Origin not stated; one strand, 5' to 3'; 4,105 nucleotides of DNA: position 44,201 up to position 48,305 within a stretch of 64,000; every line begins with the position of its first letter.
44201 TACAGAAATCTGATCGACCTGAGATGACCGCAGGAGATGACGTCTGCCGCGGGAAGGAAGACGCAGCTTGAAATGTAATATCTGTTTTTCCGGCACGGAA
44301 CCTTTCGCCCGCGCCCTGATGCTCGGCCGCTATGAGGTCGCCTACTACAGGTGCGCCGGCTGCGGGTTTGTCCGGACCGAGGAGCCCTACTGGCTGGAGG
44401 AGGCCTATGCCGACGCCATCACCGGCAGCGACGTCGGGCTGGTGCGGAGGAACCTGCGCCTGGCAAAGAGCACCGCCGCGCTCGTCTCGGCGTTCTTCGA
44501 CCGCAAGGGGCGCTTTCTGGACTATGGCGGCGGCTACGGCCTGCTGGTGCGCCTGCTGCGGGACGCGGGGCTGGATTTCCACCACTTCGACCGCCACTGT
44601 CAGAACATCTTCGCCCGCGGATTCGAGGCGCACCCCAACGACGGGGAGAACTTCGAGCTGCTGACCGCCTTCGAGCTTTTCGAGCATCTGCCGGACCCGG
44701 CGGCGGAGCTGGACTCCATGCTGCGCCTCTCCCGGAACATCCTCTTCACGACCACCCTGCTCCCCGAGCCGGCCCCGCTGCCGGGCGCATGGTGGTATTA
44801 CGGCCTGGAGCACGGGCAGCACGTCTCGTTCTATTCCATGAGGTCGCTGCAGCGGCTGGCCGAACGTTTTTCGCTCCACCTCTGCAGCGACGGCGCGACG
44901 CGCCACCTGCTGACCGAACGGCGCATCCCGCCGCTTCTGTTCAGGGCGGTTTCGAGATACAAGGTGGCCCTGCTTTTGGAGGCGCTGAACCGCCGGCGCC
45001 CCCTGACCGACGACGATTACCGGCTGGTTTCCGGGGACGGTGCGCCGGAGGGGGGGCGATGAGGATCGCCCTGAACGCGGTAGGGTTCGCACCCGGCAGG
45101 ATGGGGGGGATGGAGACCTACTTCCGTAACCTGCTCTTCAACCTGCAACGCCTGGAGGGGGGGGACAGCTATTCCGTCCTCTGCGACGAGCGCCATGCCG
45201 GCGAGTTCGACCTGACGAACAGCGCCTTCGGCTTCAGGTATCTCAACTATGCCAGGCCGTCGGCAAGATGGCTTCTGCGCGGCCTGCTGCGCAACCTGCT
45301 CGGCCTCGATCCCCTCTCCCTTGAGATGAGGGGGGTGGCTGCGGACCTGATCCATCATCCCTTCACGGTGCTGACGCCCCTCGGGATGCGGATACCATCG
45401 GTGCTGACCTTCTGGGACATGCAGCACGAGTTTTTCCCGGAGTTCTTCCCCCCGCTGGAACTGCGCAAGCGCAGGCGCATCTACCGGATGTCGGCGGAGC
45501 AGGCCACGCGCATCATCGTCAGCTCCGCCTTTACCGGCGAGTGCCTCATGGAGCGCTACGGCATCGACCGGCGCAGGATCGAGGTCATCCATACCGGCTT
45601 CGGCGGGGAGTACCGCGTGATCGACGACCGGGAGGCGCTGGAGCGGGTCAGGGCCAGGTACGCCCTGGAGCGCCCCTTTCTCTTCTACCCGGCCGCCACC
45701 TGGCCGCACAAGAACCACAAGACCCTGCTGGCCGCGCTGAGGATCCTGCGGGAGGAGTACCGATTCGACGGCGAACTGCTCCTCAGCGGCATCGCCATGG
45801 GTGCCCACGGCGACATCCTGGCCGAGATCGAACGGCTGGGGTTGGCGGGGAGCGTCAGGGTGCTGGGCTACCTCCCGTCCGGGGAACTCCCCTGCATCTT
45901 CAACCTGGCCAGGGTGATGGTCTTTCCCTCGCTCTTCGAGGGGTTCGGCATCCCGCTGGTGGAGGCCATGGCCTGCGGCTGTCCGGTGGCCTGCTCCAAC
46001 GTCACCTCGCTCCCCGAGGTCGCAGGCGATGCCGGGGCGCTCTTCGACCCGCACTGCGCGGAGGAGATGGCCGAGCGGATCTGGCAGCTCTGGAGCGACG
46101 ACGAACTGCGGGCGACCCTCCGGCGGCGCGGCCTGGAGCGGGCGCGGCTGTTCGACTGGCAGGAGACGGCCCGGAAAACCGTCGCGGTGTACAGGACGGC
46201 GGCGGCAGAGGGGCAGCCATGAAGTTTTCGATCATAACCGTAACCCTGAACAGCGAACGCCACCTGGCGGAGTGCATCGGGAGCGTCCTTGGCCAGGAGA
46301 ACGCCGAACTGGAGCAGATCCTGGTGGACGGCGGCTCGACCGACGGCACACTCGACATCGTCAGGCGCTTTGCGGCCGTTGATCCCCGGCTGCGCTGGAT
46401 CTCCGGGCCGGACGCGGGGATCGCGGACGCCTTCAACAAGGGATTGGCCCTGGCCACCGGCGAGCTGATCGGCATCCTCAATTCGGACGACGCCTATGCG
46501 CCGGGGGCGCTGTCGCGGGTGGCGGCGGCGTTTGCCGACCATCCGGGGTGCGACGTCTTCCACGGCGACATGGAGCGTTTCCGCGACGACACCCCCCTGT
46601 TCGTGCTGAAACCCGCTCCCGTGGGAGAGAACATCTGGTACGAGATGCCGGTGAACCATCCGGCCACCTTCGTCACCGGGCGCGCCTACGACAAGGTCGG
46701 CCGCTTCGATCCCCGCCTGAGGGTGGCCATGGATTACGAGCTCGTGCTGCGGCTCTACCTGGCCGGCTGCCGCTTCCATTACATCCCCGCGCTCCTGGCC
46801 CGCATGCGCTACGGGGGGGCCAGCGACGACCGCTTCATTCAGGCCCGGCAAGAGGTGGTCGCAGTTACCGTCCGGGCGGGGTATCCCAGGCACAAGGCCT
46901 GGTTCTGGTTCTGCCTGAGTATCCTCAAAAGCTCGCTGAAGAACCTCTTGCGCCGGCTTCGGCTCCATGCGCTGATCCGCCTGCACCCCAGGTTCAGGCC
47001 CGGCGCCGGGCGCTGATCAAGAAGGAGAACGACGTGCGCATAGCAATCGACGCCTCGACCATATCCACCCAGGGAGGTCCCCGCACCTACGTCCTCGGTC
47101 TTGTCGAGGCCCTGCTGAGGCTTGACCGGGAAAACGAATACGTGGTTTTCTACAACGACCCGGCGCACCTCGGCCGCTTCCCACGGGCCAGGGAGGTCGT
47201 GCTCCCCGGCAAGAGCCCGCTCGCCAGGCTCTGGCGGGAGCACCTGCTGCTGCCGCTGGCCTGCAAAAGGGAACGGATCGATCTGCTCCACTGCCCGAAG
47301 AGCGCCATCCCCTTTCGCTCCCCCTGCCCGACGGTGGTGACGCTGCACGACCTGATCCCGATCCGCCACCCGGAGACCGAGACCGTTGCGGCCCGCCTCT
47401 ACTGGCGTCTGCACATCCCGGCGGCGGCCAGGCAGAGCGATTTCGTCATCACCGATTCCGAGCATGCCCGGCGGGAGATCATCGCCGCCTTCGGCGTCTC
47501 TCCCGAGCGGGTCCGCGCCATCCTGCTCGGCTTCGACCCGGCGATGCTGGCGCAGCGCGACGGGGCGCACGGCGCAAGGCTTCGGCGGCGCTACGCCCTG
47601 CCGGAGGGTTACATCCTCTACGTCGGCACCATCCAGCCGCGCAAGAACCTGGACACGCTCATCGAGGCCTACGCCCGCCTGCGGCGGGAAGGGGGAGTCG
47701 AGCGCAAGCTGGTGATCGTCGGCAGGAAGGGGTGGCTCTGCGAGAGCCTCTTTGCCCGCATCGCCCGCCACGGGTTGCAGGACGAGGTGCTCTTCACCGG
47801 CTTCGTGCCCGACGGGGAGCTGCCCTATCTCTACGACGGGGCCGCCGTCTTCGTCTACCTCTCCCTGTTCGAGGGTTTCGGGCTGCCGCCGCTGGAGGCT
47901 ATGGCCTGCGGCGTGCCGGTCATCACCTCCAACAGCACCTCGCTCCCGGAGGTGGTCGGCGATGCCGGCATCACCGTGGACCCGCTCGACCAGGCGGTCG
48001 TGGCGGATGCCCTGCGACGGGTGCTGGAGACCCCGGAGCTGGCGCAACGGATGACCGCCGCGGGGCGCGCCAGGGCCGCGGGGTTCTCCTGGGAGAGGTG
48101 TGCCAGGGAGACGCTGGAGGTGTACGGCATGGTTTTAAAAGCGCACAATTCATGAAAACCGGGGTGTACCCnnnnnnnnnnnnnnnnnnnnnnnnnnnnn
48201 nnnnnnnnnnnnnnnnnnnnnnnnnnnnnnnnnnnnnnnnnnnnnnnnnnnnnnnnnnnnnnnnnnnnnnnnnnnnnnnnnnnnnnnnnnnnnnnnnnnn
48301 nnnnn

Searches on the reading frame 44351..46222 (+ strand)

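Call 37: search_protein_families(library=pfam, proteins=[window:44351-46222:+], max_evalue=0.00001)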
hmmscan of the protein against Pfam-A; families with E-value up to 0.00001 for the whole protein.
window:44351-46222:+ (623 aa): 4 families
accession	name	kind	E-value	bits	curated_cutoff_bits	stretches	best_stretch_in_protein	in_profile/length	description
PF00534.26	Glycos_transf_1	-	1.7e-27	96.5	26.4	1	439-594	13-169/172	Glycosyl transferases group 1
PF13692.12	Glyco_trans_1_4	-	3.4e-24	86.2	27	1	446-583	6-142/142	Glycosyl transferases group 1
PF13439.12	Glyco_transf_4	-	1.1e-14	55.3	28.5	1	251-416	1-165/170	Glycosyltransferase Family 4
PF13524.12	Glyco_trans_1_2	-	1.7e-07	31.7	25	1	501-603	28-135/144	Glycosyl transferase-like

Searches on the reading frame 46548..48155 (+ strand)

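Call 37: search_protein_families(library=pfam, proteins=[window:46548-48155:+], max_evalue=0.00001)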
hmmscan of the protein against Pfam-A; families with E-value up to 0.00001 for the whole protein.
window:46548-48155:+ (535 aa): 5 families
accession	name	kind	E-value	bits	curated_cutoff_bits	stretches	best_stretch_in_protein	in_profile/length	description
PF00534.26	Glycos_transf_1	-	6.6e-40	136.9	26.4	1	353-508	15-171/172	Glycosyl transferases group 1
PF13692.12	Glyco_trans_1_4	-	1.4e-31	110.1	27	1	355-494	3-141/142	Glycosyl transferases group 1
PF13439.12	Glyco_transf_4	-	1.5e-16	61.3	28.5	1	176-331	2-168/170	Glycosyltransferase Family 4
PF20706.3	GT4-conflict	-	7.9e-14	51.9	26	1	355-521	199-384/385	Family 4 Glycosyltransferase in conflict systems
PF13524.12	Glyco_trans_1_2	-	3.6e-10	40.4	25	1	384-523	15-143/144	Glycosyl transferase-like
